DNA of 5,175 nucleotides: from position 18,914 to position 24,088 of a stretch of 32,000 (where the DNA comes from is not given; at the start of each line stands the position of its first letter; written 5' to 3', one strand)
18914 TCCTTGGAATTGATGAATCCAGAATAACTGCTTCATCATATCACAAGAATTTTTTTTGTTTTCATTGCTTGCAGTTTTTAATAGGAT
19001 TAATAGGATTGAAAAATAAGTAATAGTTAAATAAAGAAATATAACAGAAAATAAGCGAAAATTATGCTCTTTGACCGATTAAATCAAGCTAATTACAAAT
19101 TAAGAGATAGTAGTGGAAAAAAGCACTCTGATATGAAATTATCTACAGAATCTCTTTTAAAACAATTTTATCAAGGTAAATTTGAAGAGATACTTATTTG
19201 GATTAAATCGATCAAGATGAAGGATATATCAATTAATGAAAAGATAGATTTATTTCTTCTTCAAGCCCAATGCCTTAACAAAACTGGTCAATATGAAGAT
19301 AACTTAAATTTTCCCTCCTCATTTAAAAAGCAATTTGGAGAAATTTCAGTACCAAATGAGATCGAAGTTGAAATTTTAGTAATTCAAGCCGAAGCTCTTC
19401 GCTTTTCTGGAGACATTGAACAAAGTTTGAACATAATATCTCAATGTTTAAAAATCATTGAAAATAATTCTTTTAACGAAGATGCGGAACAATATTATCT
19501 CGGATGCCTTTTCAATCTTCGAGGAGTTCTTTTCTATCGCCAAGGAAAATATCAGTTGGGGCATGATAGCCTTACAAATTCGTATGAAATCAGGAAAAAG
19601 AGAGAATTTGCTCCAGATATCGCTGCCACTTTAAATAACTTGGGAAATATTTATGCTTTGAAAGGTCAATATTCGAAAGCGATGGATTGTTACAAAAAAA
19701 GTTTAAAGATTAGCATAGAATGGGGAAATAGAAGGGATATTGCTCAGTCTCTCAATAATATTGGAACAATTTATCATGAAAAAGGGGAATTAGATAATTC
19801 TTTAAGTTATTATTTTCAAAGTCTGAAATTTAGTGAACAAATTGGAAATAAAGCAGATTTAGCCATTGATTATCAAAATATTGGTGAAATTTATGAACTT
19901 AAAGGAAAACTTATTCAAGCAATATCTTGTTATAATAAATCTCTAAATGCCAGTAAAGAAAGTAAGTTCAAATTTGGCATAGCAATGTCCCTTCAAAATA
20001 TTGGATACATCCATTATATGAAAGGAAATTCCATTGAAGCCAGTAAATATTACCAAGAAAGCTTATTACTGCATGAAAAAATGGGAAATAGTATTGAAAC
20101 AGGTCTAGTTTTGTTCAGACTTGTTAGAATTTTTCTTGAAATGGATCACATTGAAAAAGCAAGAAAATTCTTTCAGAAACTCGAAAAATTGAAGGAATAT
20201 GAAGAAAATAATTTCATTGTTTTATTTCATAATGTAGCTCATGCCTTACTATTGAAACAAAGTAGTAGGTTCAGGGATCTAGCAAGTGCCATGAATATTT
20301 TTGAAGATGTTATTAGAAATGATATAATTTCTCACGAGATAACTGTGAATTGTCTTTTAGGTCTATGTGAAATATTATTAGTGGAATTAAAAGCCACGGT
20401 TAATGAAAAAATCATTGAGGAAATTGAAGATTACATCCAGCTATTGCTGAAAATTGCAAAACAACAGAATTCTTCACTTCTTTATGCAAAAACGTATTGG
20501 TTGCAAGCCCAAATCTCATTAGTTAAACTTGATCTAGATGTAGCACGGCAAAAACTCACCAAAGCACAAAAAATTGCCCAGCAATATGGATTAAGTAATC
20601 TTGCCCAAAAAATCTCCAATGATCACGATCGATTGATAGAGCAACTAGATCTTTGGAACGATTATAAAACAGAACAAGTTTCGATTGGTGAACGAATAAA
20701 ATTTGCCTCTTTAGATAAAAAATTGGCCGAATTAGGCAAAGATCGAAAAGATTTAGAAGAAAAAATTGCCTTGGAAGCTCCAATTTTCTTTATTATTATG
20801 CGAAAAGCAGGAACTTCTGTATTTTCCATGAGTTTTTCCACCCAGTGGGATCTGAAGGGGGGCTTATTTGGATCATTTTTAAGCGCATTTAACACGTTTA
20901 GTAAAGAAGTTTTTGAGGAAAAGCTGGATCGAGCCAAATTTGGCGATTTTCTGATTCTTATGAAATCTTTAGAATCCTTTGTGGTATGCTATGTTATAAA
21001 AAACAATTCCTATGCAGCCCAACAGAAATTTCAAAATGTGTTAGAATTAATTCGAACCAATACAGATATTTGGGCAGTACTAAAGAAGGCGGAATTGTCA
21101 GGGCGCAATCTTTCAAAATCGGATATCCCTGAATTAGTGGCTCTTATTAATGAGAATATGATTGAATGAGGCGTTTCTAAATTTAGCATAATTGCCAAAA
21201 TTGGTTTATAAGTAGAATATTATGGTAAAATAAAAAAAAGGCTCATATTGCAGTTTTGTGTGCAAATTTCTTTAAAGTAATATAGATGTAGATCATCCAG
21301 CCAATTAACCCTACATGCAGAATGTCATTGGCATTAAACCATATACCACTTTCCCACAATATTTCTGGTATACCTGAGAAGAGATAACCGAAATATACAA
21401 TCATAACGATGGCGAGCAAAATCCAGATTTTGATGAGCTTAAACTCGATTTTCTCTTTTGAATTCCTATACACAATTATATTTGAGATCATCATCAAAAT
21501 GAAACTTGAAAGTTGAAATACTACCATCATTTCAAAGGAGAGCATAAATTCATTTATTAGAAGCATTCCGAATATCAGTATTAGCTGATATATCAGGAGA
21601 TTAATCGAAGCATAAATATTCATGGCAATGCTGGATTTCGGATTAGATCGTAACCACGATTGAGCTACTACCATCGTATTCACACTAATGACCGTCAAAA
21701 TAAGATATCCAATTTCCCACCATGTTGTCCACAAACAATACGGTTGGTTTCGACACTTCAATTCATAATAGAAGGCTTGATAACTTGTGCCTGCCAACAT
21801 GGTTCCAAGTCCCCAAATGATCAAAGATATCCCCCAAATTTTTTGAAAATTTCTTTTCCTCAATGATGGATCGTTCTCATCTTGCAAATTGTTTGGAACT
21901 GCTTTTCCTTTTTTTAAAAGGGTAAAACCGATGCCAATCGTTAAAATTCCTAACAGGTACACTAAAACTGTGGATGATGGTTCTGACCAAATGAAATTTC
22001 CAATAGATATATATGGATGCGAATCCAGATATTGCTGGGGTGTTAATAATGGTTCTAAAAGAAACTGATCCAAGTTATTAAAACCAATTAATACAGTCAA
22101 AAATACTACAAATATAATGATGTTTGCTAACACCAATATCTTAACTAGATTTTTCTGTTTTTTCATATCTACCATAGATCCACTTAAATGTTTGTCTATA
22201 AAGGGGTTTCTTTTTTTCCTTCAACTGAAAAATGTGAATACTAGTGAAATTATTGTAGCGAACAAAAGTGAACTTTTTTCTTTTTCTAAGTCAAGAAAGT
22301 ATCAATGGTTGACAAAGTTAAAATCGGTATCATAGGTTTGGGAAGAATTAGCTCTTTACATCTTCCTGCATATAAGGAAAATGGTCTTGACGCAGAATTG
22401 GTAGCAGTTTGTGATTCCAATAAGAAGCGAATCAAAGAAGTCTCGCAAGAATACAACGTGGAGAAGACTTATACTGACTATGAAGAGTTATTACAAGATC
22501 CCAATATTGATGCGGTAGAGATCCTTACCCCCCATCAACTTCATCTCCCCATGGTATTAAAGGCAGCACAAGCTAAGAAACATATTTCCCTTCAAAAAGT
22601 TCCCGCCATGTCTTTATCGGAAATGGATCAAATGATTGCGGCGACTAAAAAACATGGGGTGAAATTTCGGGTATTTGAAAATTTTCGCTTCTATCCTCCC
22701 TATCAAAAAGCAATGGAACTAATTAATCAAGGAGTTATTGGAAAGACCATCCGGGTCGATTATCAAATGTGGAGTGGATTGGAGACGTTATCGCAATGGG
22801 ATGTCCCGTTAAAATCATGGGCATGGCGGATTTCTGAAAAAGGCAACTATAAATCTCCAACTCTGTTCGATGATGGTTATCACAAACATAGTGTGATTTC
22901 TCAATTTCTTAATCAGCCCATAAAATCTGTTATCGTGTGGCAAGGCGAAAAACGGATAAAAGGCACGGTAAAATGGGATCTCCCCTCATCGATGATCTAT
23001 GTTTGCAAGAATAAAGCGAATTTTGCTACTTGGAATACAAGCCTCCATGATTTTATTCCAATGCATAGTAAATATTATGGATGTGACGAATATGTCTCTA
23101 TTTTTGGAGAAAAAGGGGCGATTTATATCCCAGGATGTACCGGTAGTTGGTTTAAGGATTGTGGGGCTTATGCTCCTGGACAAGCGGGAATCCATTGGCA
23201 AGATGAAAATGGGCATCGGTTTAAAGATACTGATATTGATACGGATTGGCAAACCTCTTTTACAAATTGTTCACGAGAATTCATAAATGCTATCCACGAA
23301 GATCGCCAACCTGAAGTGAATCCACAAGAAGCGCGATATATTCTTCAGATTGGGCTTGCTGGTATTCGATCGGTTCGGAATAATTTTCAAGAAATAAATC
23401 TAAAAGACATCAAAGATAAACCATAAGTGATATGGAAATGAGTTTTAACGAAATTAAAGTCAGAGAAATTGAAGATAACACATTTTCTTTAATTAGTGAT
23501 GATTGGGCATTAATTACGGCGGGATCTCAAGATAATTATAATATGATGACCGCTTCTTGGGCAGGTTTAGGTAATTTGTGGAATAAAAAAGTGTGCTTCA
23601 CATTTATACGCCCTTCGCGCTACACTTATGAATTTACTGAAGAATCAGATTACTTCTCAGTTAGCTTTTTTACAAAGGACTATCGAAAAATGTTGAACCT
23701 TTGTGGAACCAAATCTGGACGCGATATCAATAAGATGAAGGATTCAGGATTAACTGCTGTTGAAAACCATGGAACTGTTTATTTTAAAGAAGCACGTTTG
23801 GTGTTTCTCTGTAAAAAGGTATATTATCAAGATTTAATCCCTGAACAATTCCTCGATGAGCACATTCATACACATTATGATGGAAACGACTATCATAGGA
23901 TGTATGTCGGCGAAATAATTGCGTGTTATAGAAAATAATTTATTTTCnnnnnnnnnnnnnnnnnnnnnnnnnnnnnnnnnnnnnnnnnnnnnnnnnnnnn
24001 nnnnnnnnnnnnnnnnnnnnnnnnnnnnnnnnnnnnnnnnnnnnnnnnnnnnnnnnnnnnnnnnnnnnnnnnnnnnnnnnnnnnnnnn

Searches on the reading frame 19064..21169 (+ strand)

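Call 37: search_protein_families(library=pfam, proteins=[window:19064-21169:+], max_evalue=0.001)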
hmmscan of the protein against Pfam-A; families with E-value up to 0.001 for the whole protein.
window:19064-21169:+ (701 aa): 13 families
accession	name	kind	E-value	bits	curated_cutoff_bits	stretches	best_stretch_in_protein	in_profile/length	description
PF13424.12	TPR_12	-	3.9e-35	120.3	30.1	3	225-298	1-76/77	Tetratricopeptide repeat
PF07719.23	TPR_2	-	2.1e-21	74.7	27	1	187-216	1-30/34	Tetratricopeptide repeat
PF13181.12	TPR_8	-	3.7e-19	67.6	25.7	1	189-216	3-30/34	Tetratricopeptide repeat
PF00515.34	TPR_1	-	2.8e-18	65.3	27.8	1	187-216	1-30/34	Tetratricopeptide repeat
PF17874.7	TPR_MalT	-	1.1e-16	61.5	45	1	231-509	44-314/336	MalT-like TPR region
PF13374.12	TPR_10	-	5.8e-15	55.2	27.5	1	187-217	2-32/42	Tetratricopeptide repeat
PF13176.12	TPR_7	-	2.4e-12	46.3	27.9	0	189-215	1-27/36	Tetratricopeptide repeat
PF14938.12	SNAP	-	3.8e-08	33.6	25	1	189-332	77-221/282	Soluble NSF attachment protein, SNAP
PF10602.15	RPN7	-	2.7e-07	30.9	29.6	0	170-248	19-97/174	26S proteasome subunit RPN7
PF24885.1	TPR_NPHP3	-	5.5e-07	29.7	100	1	139-242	91-198/239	Nephrocystin-3 TPR domain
PF13431.12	TPR_17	-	5.5e-06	26.7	24.4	0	182-206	8-32/34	Tetratricopeptide repeat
PF13414.12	TPR_11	-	5.1e-05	23.3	26.8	0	194-216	1-23/42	TPR repeat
PF13428.12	TPR_14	-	0.00051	20.9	23.5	0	192-215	6-29/44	Tetratricopeptide repeat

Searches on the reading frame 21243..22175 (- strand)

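Call 37: search_protein_families(library=pfam, proteins=[window:21243-22175:-], max_evalue=0.001)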
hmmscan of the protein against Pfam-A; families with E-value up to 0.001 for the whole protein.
window:21243-22175:- (310 aa): 1 family
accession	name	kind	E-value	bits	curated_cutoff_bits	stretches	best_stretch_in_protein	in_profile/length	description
PF22285.2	DUF6962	-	2.2e-09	38.1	27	1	74-304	8-196/198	Family of unknown function (DUF6962)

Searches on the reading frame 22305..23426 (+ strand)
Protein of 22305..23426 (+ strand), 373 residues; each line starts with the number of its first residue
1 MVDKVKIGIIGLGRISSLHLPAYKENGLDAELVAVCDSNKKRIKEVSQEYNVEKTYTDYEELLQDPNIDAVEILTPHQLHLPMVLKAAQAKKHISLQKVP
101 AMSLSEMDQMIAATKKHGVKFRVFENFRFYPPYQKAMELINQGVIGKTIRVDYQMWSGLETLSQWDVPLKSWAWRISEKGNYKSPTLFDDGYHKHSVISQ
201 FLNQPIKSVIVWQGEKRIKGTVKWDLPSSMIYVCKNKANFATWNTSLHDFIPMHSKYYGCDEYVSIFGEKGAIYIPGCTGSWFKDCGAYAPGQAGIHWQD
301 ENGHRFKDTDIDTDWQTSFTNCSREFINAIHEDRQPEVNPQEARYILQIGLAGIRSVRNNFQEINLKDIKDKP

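Call 37: search_protein_families(library=pfam, proteins=[window:22305-23426:+], max_evalue=0.001)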
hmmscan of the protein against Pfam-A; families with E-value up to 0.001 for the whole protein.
window:22305-23426:+ (373 aa): 5 families
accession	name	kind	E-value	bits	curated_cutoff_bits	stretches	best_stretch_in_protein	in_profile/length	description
PF01408.29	GFO_IDH_MocA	-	2.5e-26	93.2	24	1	5-123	1-118/120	Oxidoreductase family, NAD-binding Rossmann fold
PF03447.22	NAD_binding_3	-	1.8e-06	29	24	1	11-123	1-115/116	Homoserine dehydrogenase, NAD binding domain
PF22725.1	GFO_IDH_MocA_C3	-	9.5e-06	26.1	27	1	133-273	1-123/124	GFO/IDH/MocA C-terminal domain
PF02894.22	GFO_IDH_MocA_C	-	1.4e-05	25.5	22.9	1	138-360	2-213/218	Oxidoreductase family, C-terminal alpha/beta domain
PF03807.23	F420_oxidored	-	0.00055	20.9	21.6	1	6-68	1-62/94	NADP oxidoreductase coenzyme F420-dependent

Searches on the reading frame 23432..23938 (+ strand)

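Call 37: search_protein_families(library=pfam, proteins=[window:23432-23938:+], max_evalue=0.001)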
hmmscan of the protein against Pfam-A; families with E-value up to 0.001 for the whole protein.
window:23432-23938:+ (168 aa): 1 family
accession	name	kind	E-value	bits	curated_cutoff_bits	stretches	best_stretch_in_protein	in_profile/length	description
PF01613.24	Flavin_Reduct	-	2.7e-13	50.8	27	1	25-166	8-132/153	Flavin reductase like domain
